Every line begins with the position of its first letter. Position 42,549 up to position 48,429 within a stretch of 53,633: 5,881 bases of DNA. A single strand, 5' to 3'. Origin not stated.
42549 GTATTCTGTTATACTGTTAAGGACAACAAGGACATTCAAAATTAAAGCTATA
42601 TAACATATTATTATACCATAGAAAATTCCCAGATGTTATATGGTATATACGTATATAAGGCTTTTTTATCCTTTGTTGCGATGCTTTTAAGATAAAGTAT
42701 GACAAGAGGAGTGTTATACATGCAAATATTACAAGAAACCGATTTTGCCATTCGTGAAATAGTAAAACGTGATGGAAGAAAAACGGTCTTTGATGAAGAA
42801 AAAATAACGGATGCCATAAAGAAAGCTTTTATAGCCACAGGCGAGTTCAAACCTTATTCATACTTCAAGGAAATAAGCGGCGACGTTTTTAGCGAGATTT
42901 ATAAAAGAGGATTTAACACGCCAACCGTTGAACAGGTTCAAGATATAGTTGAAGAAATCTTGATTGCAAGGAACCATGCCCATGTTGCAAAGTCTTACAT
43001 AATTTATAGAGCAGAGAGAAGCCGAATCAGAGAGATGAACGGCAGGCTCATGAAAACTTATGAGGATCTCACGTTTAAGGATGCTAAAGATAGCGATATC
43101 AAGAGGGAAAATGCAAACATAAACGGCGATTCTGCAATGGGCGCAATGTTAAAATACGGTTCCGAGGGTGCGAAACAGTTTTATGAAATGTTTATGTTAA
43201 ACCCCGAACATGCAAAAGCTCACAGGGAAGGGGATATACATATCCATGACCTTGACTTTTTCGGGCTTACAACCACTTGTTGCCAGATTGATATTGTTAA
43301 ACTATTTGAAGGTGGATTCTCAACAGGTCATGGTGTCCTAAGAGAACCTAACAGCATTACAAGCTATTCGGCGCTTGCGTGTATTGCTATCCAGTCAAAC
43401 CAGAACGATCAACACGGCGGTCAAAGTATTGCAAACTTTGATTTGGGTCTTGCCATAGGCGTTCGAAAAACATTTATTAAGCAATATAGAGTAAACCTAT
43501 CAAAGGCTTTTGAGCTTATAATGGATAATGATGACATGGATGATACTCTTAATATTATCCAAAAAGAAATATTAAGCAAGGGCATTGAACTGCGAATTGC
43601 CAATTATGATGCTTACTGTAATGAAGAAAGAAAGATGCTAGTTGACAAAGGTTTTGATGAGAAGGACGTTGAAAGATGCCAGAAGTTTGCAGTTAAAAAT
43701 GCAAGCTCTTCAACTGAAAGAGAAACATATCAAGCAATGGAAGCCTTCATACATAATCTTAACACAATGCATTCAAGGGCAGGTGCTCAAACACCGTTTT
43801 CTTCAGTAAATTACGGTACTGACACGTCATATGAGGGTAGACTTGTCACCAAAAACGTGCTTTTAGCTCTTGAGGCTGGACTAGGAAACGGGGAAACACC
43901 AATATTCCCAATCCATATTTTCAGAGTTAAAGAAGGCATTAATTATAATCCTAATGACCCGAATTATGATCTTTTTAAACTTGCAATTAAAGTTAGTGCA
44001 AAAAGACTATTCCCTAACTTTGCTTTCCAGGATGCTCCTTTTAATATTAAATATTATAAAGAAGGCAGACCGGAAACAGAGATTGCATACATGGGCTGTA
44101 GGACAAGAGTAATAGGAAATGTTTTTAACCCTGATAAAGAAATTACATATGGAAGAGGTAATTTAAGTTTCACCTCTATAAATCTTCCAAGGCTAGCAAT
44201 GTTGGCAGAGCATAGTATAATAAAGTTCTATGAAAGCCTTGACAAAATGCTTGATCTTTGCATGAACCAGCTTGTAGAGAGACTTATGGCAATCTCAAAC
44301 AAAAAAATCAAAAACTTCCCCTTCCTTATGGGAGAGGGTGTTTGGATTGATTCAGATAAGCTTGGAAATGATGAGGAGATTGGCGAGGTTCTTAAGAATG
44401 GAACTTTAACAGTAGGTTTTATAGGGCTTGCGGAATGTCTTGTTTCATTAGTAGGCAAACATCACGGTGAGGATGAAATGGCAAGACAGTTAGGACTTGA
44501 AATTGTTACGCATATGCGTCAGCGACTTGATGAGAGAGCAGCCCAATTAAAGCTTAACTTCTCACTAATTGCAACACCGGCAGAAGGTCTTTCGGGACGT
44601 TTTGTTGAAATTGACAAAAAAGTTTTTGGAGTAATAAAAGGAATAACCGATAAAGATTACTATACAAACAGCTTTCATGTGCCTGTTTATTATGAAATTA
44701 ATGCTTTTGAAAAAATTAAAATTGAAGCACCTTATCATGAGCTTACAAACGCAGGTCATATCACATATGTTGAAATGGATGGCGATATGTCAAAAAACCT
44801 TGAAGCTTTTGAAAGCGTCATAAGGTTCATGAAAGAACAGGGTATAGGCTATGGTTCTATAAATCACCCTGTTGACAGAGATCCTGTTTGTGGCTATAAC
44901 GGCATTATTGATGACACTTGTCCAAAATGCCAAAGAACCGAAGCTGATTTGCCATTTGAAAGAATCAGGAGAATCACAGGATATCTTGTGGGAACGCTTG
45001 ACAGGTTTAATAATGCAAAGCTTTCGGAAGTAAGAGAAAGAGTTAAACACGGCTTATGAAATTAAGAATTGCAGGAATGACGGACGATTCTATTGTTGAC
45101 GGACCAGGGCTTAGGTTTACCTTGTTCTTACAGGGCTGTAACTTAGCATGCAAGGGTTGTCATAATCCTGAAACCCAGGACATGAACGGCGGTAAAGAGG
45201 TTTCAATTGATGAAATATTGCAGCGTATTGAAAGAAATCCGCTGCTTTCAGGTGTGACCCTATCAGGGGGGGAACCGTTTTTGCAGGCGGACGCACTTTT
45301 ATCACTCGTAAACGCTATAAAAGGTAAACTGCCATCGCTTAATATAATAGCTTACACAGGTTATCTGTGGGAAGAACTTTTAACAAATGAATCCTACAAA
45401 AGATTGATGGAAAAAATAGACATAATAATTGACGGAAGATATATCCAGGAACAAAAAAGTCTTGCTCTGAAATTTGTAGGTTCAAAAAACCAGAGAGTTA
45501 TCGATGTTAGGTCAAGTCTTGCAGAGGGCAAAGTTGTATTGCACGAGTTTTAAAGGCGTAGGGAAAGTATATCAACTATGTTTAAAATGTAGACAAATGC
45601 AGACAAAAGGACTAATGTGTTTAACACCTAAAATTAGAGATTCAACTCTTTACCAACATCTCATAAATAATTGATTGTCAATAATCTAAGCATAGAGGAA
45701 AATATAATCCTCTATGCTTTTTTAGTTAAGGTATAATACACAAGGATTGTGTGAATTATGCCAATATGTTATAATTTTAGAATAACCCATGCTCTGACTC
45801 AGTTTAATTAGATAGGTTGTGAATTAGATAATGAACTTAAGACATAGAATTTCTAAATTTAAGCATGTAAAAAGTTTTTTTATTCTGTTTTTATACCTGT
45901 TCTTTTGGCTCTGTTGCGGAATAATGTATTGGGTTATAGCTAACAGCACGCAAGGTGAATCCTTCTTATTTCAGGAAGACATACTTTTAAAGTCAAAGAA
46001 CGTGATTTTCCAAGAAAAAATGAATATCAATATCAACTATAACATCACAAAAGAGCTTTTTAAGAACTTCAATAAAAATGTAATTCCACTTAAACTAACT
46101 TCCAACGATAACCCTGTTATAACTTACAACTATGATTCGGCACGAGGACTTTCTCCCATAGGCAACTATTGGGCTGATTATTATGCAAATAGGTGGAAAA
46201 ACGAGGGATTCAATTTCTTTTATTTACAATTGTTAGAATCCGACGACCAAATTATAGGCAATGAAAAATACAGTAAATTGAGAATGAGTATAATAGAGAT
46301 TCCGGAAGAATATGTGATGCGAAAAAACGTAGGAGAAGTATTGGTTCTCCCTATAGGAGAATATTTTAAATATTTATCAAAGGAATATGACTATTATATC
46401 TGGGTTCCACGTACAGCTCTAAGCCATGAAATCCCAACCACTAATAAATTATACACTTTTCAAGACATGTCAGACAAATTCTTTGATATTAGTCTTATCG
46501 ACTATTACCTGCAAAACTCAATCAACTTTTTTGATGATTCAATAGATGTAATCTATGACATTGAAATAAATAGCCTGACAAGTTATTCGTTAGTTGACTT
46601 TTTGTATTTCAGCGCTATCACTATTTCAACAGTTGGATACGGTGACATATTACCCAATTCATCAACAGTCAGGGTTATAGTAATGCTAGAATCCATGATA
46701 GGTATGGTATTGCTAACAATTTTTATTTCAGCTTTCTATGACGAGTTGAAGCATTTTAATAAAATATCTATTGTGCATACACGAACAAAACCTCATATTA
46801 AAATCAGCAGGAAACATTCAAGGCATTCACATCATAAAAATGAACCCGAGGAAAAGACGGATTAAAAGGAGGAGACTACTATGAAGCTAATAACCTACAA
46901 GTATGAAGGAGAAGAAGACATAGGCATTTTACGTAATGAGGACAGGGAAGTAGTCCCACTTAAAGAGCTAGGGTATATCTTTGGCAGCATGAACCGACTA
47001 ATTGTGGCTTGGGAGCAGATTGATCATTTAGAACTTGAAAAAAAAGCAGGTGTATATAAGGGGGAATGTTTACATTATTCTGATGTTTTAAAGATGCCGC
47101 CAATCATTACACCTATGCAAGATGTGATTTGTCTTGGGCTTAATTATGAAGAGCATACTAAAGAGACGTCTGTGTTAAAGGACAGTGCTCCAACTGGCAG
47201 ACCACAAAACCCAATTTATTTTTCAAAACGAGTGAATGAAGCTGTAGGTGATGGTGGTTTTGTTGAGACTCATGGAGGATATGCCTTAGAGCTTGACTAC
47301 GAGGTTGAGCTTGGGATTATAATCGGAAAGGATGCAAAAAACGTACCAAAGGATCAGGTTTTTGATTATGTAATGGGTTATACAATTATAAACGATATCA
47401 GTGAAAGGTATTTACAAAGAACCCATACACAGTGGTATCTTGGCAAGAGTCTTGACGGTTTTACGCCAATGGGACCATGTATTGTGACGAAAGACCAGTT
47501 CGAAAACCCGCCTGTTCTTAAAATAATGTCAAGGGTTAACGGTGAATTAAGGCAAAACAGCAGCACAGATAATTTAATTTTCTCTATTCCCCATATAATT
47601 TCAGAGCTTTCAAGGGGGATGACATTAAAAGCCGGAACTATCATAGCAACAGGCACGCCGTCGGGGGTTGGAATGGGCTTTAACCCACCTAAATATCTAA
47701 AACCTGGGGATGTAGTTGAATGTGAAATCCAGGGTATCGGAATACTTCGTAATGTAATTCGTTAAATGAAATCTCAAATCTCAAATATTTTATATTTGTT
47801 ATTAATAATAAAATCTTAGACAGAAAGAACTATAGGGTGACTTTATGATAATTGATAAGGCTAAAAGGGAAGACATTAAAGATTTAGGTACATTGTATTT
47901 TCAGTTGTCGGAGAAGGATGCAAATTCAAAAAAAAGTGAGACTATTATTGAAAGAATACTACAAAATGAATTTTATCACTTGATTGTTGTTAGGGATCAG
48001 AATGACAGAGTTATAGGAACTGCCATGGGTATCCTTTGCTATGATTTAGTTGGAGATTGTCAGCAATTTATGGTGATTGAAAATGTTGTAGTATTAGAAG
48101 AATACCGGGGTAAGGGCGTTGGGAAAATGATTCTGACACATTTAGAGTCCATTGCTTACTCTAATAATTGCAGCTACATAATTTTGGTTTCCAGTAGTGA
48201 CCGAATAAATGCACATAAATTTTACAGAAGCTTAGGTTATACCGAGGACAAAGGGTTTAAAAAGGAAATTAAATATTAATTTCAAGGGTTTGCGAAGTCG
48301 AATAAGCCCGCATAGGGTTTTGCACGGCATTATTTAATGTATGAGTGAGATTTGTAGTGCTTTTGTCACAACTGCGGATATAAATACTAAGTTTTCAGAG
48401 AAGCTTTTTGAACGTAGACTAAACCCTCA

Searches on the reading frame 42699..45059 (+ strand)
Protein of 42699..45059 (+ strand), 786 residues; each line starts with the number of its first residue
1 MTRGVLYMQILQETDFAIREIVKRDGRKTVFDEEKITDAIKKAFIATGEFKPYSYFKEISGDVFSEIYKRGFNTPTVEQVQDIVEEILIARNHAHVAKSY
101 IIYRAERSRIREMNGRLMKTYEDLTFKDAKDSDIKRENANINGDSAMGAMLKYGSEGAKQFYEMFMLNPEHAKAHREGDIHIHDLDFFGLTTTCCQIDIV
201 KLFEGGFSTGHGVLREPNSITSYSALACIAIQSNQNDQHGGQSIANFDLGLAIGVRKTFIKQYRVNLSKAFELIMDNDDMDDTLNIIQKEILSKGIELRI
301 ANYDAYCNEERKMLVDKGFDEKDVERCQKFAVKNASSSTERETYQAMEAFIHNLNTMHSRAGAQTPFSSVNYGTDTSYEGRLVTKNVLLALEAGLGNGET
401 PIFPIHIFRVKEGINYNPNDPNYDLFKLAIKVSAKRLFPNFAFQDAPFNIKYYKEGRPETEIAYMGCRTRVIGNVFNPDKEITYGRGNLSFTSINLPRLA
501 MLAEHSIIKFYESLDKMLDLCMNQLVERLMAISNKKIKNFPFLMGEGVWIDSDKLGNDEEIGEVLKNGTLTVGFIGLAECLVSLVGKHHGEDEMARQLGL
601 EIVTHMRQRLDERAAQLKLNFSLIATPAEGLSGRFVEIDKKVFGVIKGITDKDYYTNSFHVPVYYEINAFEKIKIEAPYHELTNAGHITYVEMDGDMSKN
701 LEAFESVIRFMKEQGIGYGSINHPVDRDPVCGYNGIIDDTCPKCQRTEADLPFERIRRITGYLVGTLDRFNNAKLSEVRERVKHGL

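Call 45: search_protein_families(library=pfam, proteins=[window:42699-45059:+], max_evalue=0.001)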
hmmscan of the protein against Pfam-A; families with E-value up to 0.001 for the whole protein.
window:42699-45059:+ (786 aa): 4 families
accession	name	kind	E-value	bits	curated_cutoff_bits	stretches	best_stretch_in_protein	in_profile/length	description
PF13597.11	NRDD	-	2e-200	667.6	26.2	1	137-784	1-562/562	Anaerobic ribonucleoside-triphosphate reductase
PF03477.21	ATP-cone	-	6.5e-20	71.9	25.8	1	20-108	2-87/88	ATP cone domain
PF01228.26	Gly_radical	-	3.4e-07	31.2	22.2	1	666-764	4-103/106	Glycine radical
PF11230.13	YjjI-like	-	3e-06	26.3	23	1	496-721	227-433/485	Glycyl radical enzyme YjjI-like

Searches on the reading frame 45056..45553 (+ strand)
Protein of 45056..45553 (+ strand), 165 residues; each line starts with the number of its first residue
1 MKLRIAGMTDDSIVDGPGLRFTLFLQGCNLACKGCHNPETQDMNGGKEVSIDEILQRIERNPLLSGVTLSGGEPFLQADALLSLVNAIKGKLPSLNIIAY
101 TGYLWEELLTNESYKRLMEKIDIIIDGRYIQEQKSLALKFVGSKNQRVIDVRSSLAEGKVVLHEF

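Call 45: search_protein_families(library=pfam, proteins=[window:45056-45553:+], max_evalue=0.001)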
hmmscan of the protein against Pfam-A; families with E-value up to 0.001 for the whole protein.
window:45056-45553:+ (165 aa): 2 families
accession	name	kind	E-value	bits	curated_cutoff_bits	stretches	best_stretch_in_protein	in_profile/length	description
PF13353.11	Fer4_12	-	1.9e-41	142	22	1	14-149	1-137/137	4Fe-4S single cluster domain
PF04055.27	Radical_SAM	-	2.9e-10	41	29.5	1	24-102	3-82/166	Radical SAM superfamily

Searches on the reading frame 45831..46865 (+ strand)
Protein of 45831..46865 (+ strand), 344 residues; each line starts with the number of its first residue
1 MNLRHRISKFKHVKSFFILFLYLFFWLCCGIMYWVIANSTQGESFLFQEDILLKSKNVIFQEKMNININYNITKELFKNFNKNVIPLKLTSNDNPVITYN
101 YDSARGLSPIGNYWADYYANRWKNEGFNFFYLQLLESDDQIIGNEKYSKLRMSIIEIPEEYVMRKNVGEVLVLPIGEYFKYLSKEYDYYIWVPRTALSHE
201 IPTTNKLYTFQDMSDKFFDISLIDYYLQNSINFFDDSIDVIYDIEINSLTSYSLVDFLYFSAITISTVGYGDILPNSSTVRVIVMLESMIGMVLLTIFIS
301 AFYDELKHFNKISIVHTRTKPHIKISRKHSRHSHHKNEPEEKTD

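Call 45: search_protein_families(library=pfam, proteins=[window:45831-46865:+], max_evalue=0.001)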
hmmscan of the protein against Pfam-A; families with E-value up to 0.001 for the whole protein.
window:45831-46865:+ (344 aa): 1 family
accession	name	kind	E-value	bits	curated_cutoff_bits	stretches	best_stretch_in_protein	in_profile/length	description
PF07885.22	Ion_trans_2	-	1.2e-14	54.4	22.5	1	249-304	20-75/79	Ion channel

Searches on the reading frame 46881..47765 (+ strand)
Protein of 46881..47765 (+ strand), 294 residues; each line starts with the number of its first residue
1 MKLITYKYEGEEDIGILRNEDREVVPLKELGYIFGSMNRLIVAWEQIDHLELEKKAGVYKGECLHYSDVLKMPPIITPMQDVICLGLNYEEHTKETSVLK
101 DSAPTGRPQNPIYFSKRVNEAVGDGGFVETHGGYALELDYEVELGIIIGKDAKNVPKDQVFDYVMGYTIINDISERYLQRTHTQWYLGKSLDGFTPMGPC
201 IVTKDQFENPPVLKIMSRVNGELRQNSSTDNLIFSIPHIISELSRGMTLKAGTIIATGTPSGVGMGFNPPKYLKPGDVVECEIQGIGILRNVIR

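Call 45: search_protein_families(library=pfam, proteins=[window:46881-47765:+], max_evalue=0.001)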
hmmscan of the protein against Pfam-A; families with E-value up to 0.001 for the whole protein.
window:46881-47765:+ (294 aa): 1 family
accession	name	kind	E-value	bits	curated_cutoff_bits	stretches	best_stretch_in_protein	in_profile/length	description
PF01557.24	FAA_hydrolase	-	2.5e-68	230.4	23.9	1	82-293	2-213/214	Fumarylacetoacetate (FAA) hydrolase C-terminal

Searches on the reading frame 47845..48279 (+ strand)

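Call 45: search_protein_families(library=pfam, proteins=[window:47845-48279:+], max_evalue=0.001)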
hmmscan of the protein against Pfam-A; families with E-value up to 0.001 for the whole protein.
window:47845-48279:+ (144 aa): 6 families
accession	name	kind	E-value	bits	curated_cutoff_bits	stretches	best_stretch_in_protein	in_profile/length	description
PF00583.31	Acetyltransf_1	-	3.4e-17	63.2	20.7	1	30-132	20-116/116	Acetyltransferase (GNAT) family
PF13508.13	Acetyltransf_7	-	1.4e-13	51.4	27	1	45-134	4-84/84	Acetyltransferase (GNAT) domain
PF13673.13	Acetyltransf_10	-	1.1e-08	35.6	23.6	1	32-135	20-110/128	Acetyltransferase (GNAT) domain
PF13527.13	Acetyltransf_9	-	4.4e-06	27.2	25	1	7-133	9-125/127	Acetyltransferase (GNAT) domain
PF13420.13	Acetyltransf_4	-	9.7e-06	26.1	24.3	1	26-143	32-145/155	Acetyltransferase (GNAT) domain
PF17013.11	Acetyltransf_15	-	0.00073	19.4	35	1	14-133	6-137/210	Putative acetyl-transferase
